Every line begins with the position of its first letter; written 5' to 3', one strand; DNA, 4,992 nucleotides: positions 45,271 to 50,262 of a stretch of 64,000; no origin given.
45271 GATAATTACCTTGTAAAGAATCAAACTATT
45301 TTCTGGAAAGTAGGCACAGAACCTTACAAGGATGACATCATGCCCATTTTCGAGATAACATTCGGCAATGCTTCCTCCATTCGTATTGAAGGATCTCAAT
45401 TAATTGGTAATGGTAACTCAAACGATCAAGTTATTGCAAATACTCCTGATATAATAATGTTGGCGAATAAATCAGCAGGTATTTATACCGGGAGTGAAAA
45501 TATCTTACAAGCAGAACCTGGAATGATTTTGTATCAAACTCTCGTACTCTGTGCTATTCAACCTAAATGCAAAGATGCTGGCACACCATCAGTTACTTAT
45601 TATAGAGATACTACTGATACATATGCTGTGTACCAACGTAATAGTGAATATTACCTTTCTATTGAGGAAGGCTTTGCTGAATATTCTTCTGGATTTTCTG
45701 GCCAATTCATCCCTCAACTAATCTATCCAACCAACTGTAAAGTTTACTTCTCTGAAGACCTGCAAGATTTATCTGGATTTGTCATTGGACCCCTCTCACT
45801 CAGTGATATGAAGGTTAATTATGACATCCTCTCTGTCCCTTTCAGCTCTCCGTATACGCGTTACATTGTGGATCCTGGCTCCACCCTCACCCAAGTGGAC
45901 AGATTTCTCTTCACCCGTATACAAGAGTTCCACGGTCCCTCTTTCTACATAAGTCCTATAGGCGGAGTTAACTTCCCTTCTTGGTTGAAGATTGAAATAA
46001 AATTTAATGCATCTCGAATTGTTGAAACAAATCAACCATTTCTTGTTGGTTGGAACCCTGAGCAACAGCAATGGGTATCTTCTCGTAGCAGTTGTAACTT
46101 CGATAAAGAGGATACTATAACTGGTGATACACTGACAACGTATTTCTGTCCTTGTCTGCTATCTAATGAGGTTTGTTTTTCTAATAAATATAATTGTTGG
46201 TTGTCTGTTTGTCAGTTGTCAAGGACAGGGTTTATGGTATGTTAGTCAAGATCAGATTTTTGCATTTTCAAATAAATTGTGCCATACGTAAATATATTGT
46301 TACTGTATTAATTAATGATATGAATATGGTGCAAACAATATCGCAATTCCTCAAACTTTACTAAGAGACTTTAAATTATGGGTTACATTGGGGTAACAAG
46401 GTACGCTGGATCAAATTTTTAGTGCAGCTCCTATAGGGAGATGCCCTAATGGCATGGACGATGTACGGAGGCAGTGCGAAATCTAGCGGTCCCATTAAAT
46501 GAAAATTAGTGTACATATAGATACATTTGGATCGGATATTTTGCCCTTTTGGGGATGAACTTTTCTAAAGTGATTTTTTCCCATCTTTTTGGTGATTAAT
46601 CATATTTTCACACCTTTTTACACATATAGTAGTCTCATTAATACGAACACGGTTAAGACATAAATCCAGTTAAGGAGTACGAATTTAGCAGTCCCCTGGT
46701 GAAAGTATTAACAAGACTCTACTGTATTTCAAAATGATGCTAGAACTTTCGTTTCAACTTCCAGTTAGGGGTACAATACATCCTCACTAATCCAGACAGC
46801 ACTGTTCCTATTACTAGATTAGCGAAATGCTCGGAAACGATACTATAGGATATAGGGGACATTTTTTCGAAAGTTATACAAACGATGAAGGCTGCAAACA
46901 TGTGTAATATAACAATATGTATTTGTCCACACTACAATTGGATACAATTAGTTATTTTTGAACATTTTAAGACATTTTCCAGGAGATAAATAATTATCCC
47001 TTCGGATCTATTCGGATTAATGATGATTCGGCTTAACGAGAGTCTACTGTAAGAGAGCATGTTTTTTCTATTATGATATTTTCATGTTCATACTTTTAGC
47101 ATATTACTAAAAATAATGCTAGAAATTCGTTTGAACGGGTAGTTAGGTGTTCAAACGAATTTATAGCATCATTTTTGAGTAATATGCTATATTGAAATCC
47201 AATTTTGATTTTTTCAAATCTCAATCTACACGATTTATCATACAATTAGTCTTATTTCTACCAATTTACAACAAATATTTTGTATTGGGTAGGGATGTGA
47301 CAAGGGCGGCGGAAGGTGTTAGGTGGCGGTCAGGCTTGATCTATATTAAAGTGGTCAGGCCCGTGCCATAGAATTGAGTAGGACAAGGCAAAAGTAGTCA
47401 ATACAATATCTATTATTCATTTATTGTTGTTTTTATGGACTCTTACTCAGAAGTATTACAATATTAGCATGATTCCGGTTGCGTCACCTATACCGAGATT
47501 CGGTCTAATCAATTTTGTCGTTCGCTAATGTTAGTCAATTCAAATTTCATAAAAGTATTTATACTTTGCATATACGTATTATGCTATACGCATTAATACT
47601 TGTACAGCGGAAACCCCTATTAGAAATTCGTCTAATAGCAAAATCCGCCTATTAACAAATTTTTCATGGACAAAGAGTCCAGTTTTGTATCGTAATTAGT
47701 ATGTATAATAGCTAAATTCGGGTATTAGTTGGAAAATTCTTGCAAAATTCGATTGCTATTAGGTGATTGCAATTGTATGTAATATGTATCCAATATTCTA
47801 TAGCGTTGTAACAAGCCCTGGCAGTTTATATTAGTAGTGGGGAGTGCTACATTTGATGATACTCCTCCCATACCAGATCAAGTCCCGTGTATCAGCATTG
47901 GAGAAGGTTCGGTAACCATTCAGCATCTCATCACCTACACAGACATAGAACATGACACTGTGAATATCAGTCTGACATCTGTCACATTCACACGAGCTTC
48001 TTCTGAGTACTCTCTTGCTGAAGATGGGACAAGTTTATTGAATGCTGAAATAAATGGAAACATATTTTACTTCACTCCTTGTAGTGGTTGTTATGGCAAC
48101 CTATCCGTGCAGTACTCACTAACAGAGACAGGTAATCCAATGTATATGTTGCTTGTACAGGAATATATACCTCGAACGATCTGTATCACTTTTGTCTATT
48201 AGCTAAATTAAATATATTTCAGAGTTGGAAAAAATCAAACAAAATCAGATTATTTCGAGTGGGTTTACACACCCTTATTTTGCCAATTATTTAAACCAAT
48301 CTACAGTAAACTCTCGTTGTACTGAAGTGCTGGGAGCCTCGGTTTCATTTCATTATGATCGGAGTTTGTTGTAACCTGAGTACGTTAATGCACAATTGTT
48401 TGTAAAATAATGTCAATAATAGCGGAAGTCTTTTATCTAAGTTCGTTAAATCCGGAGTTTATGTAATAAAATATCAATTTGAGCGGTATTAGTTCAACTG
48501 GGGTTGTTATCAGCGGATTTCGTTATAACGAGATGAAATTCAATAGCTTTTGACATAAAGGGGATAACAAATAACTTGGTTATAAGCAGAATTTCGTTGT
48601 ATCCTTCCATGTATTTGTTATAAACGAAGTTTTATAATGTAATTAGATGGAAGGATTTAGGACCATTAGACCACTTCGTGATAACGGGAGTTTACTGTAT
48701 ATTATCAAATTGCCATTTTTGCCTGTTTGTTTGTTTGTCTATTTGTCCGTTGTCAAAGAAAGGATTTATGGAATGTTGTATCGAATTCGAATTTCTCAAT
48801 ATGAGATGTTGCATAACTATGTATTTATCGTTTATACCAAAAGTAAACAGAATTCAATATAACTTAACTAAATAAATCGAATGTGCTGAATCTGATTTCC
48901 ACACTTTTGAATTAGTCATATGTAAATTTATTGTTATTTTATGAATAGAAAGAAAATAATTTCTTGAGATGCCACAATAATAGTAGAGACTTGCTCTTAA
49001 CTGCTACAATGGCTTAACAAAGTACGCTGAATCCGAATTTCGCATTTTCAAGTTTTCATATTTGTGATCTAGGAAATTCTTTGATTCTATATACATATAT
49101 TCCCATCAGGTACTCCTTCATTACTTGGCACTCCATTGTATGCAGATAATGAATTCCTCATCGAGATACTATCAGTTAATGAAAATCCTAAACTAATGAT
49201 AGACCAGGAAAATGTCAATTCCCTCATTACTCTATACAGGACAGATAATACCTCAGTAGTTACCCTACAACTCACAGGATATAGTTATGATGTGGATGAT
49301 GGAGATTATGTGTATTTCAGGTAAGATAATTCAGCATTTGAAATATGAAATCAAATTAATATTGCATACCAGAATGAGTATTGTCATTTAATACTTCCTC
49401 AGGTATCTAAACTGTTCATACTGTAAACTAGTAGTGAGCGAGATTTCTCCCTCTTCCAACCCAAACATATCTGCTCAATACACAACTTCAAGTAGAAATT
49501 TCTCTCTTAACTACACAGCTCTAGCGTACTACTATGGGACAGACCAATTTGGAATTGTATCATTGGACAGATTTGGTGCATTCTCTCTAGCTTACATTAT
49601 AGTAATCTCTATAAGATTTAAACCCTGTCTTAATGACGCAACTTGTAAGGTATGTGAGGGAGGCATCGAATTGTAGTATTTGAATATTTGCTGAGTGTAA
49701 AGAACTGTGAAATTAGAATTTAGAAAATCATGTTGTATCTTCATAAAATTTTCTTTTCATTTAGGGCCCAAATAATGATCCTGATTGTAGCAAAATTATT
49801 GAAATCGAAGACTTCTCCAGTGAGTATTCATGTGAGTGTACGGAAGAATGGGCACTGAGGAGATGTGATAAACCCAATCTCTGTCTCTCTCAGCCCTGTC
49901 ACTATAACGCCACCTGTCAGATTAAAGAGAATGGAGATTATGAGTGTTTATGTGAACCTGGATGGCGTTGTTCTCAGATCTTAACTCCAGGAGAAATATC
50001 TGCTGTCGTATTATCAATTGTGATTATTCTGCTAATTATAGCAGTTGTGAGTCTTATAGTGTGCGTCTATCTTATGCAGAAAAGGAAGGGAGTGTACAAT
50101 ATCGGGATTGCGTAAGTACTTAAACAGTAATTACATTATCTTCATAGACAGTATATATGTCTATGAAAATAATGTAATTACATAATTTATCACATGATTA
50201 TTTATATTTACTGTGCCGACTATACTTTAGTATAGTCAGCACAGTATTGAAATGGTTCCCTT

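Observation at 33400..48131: Tandem 110–120-aa repeat family with signature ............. … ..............…IGT.PG … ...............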

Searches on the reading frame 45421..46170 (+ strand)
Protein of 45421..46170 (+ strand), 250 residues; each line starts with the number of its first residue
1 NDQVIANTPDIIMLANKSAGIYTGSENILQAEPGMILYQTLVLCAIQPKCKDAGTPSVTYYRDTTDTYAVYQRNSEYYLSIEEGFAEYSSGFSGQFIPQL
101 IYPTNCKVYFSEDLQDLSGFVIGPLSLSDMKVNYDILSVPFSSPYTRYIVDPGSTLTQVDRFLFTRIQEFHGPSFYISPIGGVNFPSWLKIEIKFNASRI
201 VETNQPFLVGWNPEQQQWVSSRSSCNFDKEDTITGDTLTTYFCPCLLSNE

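Call 30: search_protein_families(library=pfam, proteins=[window:45421-46170:+], max_evalue=10)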
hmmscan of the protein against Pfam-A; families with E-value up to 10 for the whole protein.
window:45421-46170:+ (250 aa): 0 families

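Call 68: search_solved_structures(query=window:45421-46170:+, max_evalue=10)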
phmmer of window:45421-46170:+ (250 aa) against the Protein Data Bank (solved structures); distinct sequences matched with E-value up to 10: 10.
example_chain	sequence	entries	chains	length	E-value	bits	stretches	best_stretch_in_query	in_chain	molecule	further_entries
2ipj_A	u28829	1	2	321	0.87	12.6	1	19-55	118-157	Aldo-keto reductase family 1 member C2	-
1j96_A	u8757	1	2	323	0.88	12.6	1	19-55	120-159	3alpha-hydroxysteroid dehydrogenase type 3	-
1ihi_A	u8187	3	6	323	0.88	12.6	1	19-55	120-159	3-ALPHA-HYDROXYSTEROID DEHYDROGENASE | Aldo-keto reductase family 1 member C2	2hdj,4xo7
1xjb_A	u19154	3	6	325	0.89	12.6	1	19-55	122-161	Aldo-keto reductase family 1 member C2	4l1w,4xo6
4l1x_A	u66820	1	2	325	0.9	12.6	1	19-55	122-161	Aldo-keto reductase family 1 member C2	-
4jq1_A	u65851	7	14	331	0.92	12.5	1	19-55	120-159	Aldo-keto reductase family 1 member C2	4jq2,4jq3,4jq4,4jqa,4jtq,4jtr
3gug_A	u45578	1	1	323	1.2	12.2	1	19-55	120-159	Aldo-keto reductase family 1 member C1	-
1mrq_A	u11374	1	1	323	1.2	12.2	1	19-55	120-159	Aldo-keto reductase family 1 member C1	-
3c3u_A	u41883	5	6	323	1.2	12.2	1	19-55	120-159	Aldo-keto reductase family 1 member C1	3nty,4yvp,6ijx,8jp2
6a7a_A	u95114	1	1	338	1.3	12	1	19-55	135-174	Aldo-keto reductase family 1 member C1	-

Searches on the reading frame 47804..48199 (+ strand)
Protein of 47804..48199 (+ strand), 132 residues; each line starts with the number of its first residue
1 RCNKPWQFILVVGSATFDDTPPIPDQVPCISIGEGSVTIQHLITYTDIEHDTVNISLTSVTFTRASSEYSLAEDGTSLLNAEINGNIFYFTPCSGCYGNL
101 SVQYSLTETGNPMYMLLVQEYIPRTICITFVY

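Call 5: search_protein_families(library=pfam, proteins=[window:47804-48199:+], max_evalue=1)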
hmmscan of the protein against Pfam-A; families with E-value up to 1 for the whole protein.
window:47804-48199:+ (132 aa): 1 family
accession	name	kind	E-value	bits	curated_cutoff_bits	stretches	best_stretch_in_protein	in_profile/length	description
PF17803.7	Cadherin_4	-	0.11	13.5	25.1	1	34-76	26-68/71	Bacterial cadherin-like domain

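Call 30: search_protein_families(library=pfam, proteins=[window:47804-48131:+], max_evalue=10)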
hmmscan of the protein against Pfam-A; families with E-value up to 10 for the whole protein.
window:47804-48131:+ (109 aa): 1 family
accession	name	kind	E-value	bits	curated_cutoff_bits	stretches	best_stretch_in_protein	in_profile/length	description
PF17803.7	Cadherin_4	-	0.071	14.1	25.1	1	34-76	26-68/71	Bacterial cadherin-like domain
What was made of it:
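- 47804..48131 (+): Exon that starts with DDTPP but is not this repeat. It gives weak cadherin-like / PKD-like hints. Call 30: Cadherin_4 E 0.07.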

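Call 69: search_solved_structures(query=window:47804-48131:+, max_evalue=10)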
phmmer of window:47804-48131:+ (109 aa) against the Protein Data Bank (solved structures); distinct sequences matched with E-value up to 10: 5.
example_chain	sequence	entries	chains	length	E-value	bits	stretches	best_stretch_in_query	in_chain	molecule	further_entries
5ezd_A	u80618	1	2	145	0.038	17.5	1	23-76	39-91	Kunitz-type protease inhibitor 1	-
5h7v_A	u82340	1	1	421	0.18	15.4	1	23-75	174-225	Kunitz-type protease inhibitor 1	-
9b45_g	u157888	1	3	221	0.62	13.6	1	21-54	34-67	gp44 Tail tip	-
8eon_F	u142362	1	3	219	0.62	13.6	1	21-54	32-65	Baseplate spike gp43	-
4ru3_A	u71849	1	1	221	0.85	13.2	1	21-54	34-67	puncturing protein gp41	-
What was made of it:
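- Tried and rejected: PDB sequence searches of the tail and of exon 47804-48131: nothing significant (calls 68, 69).
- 47804..48131 (+): Call 69: HAI-1 internal domain E 0.04.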

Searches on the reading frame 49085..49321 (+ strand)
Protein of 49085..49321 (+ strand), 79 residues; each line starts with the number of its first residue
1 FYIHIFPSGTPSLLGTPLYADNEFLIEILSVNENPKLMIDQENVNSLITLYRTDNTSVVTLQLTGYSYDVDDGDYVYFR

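Call 5: search_protein_families(library=pfam, proteins=[window:49085-49321:+], max_evalue=1)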
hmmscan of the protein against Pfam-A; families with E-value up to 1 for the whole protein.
window:49085-49321:+ (79 aa): 1 family
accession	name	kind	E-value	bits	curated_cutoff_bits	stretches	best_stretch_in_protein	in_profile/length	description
PF25525.1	Ubiquitin_PRKD1_N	-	0.05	14.3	27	1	43-76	46-79/85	Serine/threonine-protein kinase D1-like, ubiquitin-like domain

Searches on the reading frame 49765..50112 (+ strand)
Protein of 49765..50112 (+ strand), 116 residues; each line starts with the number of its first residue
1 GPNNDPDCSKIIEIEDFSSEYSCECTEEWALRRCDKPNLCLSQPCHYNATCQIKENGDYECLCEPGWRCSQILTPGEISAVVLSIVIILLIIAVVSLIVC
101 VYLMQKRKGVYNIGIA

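Call 5: search_protein_families(library=pfam, proteins=[window:49765-50112:+], max_evalue=1)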
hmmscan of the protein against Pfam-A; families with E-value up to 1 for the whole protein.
window:49765-50112:+ (116 aa): 13 families
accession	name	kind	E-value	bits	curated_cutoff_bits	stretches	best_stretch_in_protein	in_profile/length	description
PF00008.33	EGF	-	9.8e-07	29.4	21.5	1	40-67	1-28/32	EGF-like domain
PF12661.13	hEGF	-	2.5e-05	25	29.3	1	45-67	1-22/22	Human growth factor-like EGF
PF12946.13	EGF_MSP1_1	-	7.5e-05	23.1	27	1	40-68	2-30/37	MSP1 EGF domain 1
PF12947.13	EGF_3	-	0.0015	19.2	28.5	1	43-67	6-29/36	EGF domain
PF10873.13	CYYR1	-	0.013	16.3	31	1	49-108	21-86/149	Cysteine and tyrosine-rich protein 1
PF25024.1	EGF_TEN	-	0.018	15.1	65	1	8-71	162-218/234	Teneurin EGF domain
PF22257.2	GPR128_N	-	0.028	15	27.2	1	21-42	5-26/81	GPR128, N-terminal domain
PF22812.1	CR_prot_dom_plant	-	0.055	14.4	34.1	1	78-101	43-66/71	Plant cysteine-rich protein domain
PF07645.21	EGF_CA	-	0.33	11.7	27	1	43-68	10-35/43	Calcium-binding EGF domain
PF01034.25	Syndecan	-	0.42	11.1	25.2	1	76-112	6-43/64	Syndecan domain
PF17410.7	Stevor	-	0.52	10.2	25.4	1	73-109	233-263/275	Subtelomeric Variable Open Reading frame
PF13800.11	Sigma_reg_N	-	0.6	10.9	26.3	1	81-108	16-43/91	Sigma factor regulator N-terminal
PF14670.12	FXa_inhibition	-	0.62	10.7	33.4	0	18-32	16-30/36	Coagulation Factor Xa inhibitory site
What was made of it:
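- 49882..50073 (+): EGF domain (49882-49965) followed by a transmembrane helix (49996-50073) and basic residues. call 5: EGF 29.4 bits against a cut-off of 21.5.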
